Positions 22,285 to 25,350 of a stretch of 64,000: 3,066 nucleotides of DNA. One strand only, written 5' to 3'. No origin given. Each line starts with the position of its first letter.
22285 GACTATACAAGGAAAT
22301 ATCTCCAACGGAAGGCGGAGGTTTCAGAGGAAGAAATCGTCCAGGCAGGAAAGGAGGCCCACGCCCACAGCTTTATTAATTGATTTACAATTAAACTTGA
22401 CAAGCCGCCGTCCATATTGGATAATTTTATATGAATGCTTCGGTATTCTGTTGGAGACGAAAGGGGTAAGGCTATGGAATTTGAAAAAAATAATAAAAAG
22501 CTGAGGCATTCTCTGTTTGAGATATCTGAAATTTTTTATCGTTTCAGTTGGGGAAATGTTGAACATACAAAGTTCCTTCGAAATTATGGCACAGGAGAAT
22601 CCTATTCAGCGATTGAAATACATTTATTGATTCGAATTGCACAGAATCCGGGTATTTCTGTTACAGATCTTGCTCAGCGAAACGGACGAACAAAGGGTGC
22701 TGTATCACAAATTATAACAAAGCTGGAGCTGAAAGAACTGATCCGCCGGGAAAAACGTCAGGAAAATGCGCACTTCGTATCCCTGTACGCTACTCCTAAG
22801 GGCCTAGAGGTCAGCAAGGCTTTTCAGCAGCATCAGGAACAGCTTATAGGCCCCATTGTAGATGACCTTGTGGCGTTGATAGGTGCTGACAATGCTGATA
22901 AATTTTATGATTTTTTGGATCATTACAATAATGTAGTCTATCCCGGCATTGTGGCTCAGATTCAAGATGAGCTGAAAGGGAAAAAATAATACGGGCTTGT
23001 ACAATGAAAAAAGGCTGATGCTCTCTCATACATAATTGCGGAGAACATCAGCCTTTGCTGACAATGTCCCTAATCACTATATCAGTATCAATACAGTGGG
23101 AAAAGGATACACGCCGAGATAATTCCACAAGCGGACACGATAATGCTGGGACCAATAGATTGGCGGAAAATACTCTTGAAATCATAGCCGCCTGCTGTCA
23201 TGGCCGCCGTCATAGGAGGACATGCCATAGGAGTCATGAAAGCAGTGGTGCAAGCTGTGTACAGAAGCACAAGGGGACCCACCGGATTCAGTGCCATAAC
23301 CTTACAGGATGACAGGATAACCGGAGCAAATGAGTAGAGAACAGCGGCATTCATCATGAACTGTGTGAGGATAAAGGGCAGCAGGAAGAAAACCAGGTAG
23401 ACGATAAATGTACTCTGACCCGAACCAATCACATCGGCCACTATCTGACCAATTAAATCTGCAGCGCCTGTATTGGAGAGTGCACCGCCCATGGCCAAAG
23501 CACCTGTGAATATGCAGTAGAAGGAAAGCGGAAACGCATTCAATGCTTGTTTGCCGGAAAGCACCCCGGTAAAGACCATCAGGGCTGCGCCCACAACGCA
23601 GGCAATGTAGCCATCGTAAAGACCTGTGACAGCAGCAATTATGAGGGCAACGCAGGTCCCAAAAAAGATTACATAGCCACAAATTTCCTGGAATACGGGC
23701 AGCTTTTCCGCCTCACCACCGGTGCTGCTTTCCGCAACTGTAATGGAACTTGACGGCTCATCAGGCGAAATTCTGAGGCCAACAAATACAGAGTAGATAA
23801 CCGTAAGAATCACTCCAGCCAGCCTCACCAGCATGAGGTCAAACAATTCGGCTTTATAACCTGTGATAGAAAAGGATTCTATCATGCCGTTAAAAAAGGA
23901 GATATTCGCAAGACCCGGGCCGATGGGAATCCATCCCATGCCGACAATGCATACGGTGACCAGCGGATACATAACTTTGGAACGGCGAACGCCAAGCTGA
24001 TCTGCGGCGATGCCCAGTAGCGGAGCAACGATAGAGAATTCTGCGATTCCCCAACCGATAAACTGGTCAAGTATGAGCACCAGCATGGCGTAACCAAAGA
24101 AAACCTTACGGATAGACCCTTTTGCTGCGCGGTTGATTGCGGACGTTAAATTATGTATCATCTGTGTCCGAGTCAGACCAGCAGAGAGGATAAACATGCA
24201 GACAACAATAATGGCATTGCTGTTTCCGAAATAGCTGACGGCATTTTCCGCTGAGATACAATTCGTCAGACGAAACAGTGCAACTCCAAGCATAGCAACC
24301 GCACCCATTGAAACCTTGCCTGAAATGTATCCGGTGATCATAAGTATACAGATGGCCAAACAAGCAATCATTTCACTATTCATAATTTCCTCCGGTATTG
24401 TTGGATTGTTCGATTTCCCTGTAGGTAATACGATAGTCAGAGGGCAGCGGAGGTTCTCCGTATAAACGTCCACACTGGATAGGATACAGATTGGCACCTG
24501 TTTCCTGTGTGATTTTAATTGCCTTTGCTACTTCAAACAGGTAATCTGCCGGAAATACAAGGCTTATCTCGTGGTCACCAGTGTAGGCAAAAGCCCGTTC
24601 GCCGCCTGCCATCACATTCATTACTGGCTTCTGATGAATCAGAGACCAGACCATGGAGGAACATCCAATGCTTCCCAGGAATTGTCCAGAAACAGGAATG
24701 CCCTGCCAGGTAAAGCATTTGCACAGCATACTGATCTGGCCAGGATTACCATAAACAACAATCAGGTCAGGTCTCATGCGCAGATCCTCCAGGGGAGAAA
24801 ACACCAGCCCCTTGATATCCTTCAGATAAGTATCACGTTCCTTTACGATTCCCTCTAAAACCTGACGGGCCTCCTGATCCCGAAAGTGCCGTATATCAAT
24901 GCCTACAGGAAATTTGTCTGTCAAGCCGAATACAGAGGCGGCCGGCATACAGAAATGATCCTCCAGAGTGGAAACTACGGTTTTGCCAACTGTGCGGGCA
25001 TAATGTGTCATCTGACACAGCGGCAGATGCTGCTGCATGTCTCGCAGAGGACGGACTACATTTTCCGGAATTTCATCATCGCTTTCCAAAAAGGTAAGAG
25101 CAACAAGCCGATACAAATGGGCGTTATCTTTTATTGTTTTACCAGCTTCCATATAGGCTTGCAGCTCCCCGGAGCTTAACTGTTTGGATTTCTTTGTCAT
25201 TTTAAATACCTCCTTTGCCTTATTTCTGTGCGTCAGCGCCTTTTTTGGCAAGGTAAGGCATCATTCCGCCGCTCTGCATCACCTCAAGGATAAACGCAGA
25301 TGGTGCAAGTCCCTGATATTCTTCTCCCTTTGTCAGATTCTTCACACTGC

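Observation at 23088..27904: Self-contained operon resembling the dimethylmaleate hydratase / dimethylmalate lyase end of anaerobic nicotinate fermentation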

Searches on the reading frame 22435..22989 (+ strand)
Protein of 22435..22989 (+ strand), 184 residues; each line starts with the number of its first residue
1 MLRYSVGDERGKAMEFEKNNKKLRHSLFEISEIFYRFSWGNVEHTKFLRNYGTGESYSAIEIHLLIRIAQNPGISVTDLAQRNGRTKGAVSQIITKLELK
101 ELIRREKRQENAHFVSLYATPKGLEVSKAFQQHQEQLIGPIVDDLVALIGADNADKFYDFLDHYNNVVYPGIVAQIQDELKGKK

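Call 3: search_protein_families(library=pfam, proteins=[window:22435-22989:+], max_evalue=0.01)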
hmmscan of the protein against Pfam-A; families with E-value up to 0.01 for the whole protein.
window:22435-22989:+ (184 aa): 6 families
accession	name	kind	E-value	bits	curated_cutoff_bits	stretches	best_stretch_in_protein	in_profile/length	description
PF01047.28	MarR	-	3.6e-11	43.2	24.6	1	61-111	5-55/59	MarR family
PF12802.13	MarR_2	-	2.3e-10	40.9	27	1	60-109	6-56/61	MarR family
PF13412.12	HTH_24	-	4e-06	26.7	21.9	1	60-104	4-48/48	Winged helix-turn-helix DNA-binding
PF25212.1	HVO_A0114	-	0.00022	21.4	27.6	1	62-111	25-74/84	HVO_A0114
PF13601.12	HTH_34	-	0.0072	16.9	27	0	62-137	3-76/80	Winged helix DNA-binding domain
PF13463.12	HTH_27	-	0.0074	17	22.2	0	60-123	4-68/68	Winged helix DNA-binding domain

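Call 4: search_protein_families(library=ncbifam, proteins=[window:22435-22989:+], max_evalue=0.01)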
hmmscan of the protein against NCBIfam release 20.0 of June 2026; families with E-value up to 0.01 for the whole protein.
window:22435-22989:+ (184 aa): 13 families
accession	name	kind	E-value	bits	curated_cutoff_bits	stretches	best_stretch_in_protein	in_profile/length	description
NF050133.1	TransRegFabT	equivalog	2.6e-06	27.8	200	1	58-145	28-115/138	fatty acid biosynthesis transcriptional regulator FabT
NF053814.1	teico_TcaR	equivalog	2.7e-06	27.5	170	1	46-161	25-138/151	MarR family transcriptional regulator TcaR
NF053777.1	Saro0803TransReg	equivalog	4.9e-05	23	200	1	64-129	42-107/140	Saro_0803 family transcriptional regulator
NF045593.1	bilirub_TF_BilQ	equivalog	6.8e-05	22.6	125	1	63-132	34-103/135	bilirubin utilization transcriptional regulator BilQ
NF052638.1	TransRegOhrRVib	equivalog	0.00015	21.5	200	1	66-135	44-113/141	transcriptional regulator OhrR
TIGR02337.1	HpaR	equivalog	0.00023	21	121.2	1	68-138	37-107/130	homoprotocatechuate degradation operon regulator HpaR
NF053606.1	Sta1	subfamily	0.00042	20.4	80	1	59-112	20-73/100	Sta1 family transcriptional regulator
TIGR04472.1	reg_rSAM_mob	hypoth_equivalog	0.0007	19.6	240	1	63-136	35-108/141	radical SAM mobile pair system MarR family transcriptional regulator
NF038251.1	AdcR_fam_Zn_TF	equivalog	0.0022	18.2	175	1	63-162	40-137/143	zinc-dependent MarR family transcriptional regulator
NF040939.2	trans_reg_lrs14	equivalog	0.0022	18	90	1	59-111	21-74/103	Lrs14 family HTH-type transcriptional regulator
NF033788.1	HTH_metalloreg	subfamily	0.0035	17.1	55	1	65-108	17-60/77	metalloregulator ArsR/SmtB family transcription factor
TIGR01884.1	cas_HTH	subfamily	0.004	16.6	60.2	1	56-110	139-194/202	CRISPR-associated CARF protein Csa3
NF045644.1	TransRegBhcR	equivalog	0.0044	16.3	350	1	62-111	29-78/267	HTH-type transcriptional regulator BhcR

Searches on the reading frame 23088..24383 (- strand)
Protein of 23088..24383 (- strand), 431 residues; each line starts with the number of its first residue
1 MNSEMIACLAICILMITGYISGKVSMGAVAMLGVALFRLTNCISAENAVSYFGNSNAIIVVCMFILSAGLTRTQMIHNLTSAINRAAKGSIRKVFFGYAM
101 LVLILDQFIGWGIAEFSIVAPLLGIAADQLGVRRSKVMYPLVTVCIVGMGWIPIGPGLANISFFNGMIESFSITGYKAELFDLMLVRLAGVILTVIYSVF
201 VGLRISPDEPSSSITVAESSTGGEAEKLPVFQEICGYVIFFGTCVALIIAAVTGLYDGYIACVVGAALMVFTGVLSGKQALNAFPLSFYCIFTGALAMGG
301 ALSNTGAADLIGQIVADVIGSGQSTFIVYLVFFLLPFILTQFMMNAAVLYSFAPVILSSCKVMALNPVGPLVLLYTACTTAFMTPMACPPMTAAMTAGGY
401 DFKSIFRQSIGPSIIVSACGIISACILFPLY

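Call 3: search_protein_families(library=pfam, proteins=[window:23088-24383:-], max_evalue=0.01)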
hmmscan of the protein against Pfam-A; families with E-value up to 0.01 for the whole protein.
window:23088-24383:- (431 aa): 2 families
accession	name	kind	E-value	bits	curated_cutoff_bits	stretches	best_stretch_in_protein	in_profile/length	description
PF03600.22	CitMHS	-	2e-27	96.6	31.9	1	20-376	5-334/336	Citrate transporter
PF00939.25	Na_sulph_symp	-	7.8e-08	32.2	27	2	255-414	291-452/472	Sodium:sulfate symporter transmembrane region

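Call 4: search_protein_families(library=ncbifam, proteins=[window:23088-24383:-], max_evalue=0.01)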
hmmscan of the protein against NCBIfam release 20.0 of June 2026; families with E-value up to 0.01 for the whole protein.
window:23088-24383:- (431 aa): 1 family
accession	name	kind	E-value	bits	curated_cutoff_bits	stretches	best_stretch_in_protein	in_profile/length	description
TIGR00785.1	dass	subfamily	1.3e-21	76.9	198.6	1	2-409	7-425/444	DASS family sodium-coupled anion symporter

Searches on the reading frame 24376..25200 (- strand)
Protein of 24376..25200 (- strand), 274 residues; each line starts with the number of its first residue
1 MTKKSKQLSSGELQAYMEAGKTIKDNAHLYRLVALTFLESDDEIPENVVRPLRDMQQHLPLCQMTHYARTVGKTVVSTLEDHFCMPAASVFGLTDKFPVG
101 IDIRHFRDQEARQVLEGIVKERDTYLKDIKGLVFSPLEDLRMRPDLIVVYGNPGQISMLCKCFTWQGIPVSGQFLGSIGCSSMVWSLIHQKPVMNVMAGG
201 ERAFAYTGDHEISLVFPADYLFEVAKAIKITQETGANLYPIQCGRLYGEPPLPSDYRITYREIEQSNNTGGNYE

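Call 3: search_protein_families(library=pfam, proteins=[window:24376-25200:-], max_evalue=0.01)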
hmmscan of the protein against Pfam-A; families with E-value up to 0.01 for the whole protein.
window:24376-25200:- (274 aa): 1 family
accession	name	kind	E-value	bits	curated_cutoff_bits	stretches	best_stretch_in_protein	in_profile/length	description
PF02596.20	DUF169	-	1.4e-32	113.7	27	1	30-225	10-207/209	Uncharacterised ArCR, COG2043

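Call 4: search_protein_families(library=ncbifam, proteins=[window:24376-25200:-], max_evalue=0.01)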
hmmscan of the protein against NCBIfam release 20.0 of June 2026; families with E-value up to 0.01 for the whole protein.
window:24376-25200:- (274 aa): 0 families

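Call 7: search_solved_structures(query=window:24376-25200:-, max_evalue=1)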
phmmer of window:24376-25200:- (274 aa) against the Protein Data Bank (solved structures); distinct sequences matched with E-value up to 1: 4.
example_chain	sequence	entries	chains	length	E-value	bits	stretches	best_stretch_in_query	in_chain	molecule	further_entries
4gp6_A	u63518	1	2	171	0.16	14.7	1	59-132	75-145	Metallophosphoesterase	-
4mde_A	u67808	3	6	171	0.22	14.2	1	59-132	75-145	Metallophosphoesterase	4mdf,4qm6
4gp7_A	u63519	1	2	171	0.23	14.2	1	59-132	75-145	Metallophosphoesterase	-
4jst_A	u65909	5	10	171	0.23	14.2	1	59-132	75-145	Metallophosphoesterase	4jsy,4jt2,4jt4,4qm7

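Call 27: find_homologous_proteins(query=window:24376-25200:-, max_evalue=0.00001)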
Query window:24376-25200:- (274 aa): 2 proteins with E <= 0.00001 among 742 candidates.
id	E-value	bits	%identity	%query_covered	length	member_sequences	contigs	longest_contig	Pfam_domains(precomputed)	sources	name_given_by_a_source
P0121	2.3e-184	629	100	100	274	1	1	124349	PF02596.21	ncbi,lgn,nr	ncbi:MAG: DUF169 domain-containing protein [Lachnospiraceae bacterium]|nr:DUF169 domain-containing p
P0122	4.9e-75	271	65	66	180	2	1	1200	PF02596.21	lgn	-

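Call 64: search_protein_representatives(protein=window:24376-25200:-)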
Query: 274 residues. Proteins with E-value up to 0.001 (for the whole library): 351; up to 1e-10: 102; up to 1e-30: 3. The best 150 are listed.
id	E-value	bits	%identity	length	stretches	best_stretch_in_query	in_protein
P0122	1.6e-75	270.5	65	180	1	85-263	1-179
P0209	5.2e-56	206.5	44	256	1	14-264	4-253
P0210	3.7e-31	125.0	34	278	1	13-268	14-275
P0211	2.8e-28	115.6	31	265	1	32-254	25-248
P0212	1.1e-26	110.4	32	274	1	17-263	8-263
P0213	1.6e-26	109.8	33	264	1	23-265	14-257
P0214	5.9e-22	94.8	31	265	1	52-265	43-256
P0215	1.9e-21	93.2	35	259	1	33-258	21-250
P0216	4.3e-21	92.0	32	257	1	34-254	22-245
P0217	1.0e-20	90.8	31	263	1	33-240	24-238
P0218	3.3e-19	85.8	32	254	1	60-228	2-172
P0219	3.4e-19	85.8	31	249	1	28-242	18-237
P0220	9.7e-19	84.3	29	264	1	32-256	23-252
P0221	1.3e-18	83.8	30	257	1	56-256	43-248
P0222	2.1e-18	83.2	28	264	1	34-263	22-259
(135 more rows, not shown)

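Call 68: predict_structure(alignment_id=A4)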
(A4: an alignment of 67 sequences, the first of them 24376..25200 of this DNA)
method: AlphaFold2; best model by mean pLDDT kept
length: 274 residues; sequences in the alignment: 67
mean_pLDDT: 92.8   pTM: 0.90
mean pLDDT of the five models: 92.8, 91.9, 91.8, 91.4, 91.0
residues with pLDDT >= 90: 216; 70-90: 49; 50-70: 9; < 50: 0
segments of 3 or more residues with pLDDT < 50: none
pLDDT, mean of each block of 10 residues (from residue 1): 83 98 98 98 97 98 98 98 94 86 84 88 84 98 98 97 98 93 96 96 96 98 98 93 73 84 91 76
secondary structure, 60 per line:
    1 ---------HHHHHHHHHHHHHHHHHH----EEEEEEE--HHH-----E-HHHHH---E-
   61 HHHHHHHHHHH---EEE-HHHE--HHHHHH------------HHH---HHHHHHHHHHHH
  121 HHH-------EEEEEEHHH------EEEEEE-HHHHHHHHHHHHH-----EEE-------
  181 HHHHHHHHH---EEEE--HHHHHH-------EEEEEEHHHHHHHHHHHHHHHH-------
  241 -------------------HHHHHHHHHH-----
elements in order: H10-27 E32-38 H51-55 H61-71 E75-77 H85-90 H109-123 E131-136 E146-151 H153-165 E171-173 H181-189 E193-196 H199-204 E212-217 H218-233 H260-269
